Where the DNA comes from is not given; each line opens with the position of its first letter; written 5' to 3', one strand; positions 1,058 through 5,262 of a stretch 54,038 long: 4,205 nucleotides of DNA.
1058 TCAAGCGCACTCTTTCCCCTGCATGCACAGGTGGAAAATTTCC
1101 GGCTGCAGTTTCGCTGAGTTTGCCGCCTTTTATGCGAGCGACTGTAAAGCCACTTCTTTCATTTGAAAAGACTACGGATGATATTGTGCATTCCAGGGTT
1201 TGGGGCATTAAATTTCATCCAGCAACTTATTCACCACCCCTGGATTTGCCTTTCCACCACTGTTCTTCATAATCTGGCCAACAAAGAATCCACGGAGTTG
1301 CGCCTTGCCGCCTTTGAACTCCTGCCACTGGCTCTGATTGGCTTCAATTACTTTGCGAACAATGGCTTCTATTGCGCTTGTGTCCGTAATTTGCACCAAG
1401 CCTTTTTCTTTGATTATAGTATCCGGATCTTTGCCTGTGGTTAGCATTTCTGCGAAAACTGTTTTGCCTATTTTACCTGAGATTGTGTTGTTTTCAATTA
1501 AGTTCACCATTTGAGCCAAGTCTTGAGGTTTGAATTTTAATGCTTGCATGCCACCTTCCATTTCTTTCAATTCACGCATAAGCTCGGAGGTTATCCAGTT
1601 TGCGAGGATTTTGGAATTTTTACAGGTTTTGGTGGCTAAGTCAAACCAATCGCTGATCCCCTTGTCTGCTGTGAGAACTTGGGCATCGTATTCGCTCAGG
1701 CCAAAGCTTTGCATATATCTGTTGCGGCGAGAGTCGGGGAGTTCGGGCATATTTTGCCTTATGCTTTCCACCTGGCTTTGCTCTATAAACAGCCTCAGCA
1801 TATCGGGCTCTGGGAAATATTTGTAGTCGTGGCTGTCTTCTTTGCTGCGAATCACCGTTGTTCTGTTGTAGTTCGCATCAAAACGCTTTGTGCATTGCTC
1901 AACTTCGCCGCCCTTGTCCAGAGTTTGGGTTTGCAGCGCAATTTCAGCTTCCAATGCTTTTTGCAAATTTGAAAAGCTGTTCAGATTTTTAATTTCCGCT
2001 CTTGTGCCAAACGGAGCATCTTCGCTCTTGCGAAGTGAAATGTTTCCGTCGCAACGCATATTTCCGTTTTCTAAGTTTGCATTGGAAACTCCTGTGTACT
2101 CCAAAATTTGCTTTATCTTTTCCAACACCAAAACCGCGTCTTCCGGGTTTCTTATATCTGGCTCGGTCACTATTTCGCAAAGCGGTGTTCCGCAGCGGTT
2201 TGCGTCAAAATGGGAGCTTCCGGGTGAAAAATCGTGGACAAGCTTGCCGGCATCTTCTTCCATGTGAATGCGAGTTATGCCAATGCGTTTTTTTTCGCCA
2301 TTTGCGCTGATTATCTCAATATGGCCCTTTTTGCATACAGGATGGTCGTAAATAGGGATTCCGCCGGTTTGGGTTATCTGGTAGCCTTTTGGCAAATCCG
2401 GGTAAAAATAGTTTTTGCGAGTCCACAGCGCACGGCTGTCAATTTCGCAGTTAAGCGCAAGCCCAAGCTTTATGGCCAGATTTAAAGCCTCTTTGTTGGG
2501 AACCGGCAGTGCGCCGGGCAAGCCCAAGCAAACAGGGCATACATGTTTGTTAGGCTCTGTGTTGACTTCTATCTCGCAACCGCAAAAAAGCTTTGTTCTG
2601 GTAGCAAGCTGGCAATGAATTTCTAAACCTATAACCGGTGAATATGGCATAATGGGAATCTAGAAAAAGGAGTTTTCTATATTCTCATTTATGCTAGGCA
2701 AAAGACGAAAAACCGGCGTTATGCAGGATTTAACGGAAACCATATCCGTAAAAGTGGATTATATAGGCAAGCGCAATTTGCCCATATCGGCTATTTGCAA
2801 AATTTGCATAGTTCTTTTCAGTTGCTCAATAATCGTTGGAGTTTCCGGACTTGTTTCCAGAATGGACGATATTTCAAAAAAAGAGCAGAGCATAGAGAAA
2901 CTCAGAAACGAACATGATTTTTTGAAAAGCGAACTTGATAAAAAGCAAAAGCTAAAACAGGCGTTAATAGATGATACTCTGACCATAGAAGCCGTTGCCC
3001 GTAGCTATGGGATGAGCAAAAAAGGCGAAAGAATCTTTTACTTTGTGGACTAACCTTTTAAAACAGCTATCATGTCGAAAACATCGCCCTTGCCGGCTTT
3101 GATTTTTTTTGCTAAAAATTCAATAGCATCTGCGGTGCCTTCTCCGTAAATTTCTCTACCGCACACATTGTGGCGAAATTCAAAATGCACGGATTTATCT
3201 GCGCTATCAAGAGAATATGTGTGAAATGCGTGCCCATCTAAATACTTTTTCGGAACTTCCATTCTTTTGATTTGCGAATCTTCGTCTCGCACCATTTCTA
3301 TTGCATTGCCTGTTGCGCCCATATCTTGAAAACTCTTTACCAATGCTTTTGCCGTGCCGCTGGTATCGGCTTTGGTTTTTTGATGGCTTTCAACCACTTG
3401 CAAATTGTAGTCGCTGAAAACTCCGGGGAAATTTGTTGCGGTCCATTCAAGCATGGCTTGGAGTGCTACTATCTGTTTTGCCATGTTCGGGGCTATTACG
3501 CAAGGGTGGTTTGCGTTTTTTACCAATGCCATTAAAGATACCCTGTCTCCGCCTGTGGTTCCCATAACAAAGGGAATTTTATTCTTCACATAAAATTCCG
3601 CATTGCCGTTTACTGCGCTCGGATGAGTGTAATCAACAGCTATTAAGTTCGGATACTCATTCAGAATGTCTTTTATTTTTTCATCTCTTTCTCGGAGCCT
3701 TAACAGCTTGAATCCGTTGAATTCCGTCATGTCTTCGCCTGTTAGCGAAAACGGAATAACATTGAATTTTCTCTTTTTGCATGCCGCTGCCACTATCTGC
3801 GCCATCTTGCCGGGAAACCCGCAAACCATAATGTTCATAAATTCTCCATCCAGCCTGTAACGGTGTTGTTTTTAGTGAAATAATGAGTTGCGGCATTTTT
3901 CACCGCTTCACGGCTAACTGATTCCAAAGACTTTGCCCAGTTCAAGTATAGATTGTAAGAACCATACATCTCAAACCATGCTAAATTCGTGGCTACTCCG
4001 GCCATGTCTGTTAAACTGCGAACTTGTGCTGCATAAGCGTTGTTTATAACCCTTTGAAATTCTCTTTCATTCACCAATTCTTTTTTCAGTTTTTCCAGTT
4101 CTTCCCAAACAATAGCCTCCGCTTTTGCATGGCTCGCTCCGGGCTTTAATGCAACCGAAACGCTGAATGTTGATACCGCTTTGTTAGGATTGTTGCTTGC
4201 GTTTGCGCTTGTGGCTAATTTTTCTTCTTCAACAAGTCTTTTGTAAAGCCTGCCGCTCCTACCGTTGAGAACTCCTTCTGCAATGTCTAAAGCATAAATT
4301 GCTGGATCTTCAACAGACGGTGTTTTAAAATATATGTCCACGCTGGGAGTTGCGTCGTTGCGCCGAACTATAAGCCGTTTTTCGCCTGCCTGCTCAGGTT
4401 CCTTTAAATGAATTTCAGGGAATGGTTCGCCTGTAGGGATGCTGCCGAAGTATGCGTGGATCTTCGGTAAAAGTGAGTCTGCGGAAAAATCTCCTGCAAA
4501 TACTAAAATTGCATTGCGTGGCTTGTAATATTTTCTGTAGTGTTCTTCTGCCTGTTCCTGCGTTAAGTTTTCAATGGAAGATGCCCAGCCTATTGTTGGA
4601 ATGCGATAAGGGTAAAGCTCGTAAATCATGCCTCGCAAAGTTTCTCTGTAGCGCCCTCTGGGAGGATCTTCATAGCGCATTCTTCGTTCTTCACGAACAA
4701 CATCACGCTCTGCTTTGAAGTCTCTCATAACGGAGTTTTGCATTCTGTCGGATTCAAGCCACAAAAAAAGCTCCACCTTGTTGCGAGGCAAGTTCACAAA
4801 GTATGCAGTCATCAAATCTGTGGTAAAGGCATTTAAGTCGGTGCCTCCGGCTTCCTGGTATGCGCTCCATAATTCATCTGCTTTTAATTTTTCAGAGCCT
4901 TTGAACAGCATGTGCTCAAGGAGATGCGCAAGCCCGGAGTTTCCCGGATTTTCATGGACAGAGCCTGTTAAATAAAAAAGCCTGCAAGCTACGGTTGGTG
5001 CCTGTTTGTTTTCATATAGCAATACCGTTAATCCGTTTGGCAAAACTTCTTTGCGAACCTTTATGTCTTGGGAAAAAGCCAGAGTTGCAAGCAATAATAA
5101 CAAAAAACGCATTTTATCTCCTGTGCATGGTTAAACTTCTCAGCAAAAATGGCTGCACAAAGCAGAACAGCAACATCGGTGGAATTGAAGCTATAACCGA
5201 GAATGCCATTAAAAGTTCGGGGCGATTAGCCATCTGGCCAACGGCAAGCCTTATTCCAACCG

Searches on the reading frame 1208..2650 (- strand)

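Call 6: search_protein_families(library=pfam, proteins=[window:1208-2650:-], max_evalue=0.001)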
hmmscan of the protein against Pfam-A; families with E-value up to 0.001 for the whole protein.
window:1208-2650:- (480 aa): 2 families
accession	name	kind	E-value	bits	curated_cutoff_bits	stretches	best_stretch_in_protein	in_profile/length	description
PF02934.20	GatB_N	-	2.4e-110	368.5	23.4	1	6-294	2-276/277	GatB/GatE catalytic domain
PF02637.23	GatB_Yqey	-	4.2e-49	166.6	27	1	334-479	1-146/148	GatB domain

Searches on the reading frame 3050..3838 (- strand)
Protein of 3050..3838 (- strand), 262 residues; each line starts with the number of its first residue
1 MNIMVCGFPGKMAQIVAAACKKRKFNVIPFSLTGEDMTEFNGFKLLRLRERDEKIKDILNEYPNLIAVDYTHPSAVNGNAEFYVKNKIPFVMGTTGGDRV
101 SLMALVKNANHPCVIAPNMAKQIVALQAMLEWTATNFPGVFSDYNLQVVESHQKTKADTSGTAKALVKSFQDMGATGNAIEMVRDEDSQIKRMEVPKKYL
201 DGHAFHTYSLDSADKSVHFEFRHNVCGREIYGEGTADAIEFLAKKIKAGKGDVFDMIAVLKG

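Call 6: search_protein_families(library=pfam, proteins=[window:3050-3838:-], max_evalue=0.001)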
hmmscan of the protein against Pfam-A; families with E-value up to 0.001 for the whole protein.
window:3050-3838:- (262 aa): 2 families
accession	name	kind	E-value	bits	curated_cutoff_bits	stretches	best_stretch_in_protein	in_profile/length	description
PF01113.26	DapB_N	-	3e-16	60.1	25.6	1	1-119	1-124/124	Dihydrodipicolinate reductase, N-terminus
PF05173.19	DapB_C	-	8.6e-14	52.1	27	1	126-260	5-121/121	Dihydrodipicolinate reductase, C-terminus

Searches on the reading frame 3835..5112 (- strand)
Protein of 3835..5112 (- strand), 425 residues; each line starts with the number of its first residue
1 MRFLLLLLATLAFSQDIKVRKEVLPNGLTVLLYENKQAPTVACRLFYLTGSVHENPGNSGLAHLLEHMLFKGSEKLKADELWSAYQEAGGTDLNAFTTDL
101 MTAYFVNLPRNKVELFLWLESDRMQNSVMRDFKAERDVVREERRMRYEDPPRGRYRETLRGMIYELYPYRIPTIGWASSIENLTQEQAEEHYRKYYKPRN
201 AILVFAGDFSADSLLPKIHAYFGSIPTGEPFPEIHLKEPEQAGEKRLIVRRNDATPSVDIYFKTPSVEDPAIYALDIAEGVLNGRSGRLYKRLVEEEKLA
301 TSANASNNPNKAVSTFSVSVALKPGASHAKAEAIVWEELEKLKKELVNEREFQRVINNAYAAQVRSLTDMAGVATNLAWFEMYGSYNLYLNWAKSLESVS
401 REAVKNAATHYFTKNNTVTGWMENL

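Call 6: search_protein_families(library=pfam, proteins=[window:3835-5112:-], max_evalue=0.001)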
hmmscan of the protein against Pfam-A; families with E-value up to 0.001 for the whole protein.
window:3835-5112:- (425 aa): 2 families
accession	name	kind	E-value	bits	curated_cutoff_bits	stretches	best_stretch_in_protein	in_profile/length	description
PF05193.26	Peptidase_M16_C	-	3e-34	118.9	23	1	182-358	1-180/181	Peptidase M16 inactive domain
PF00675.25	Peptidase_M16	-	1e-22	81.1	22.3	1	30-163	2-135/149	Insulinase (Peptidase family M16)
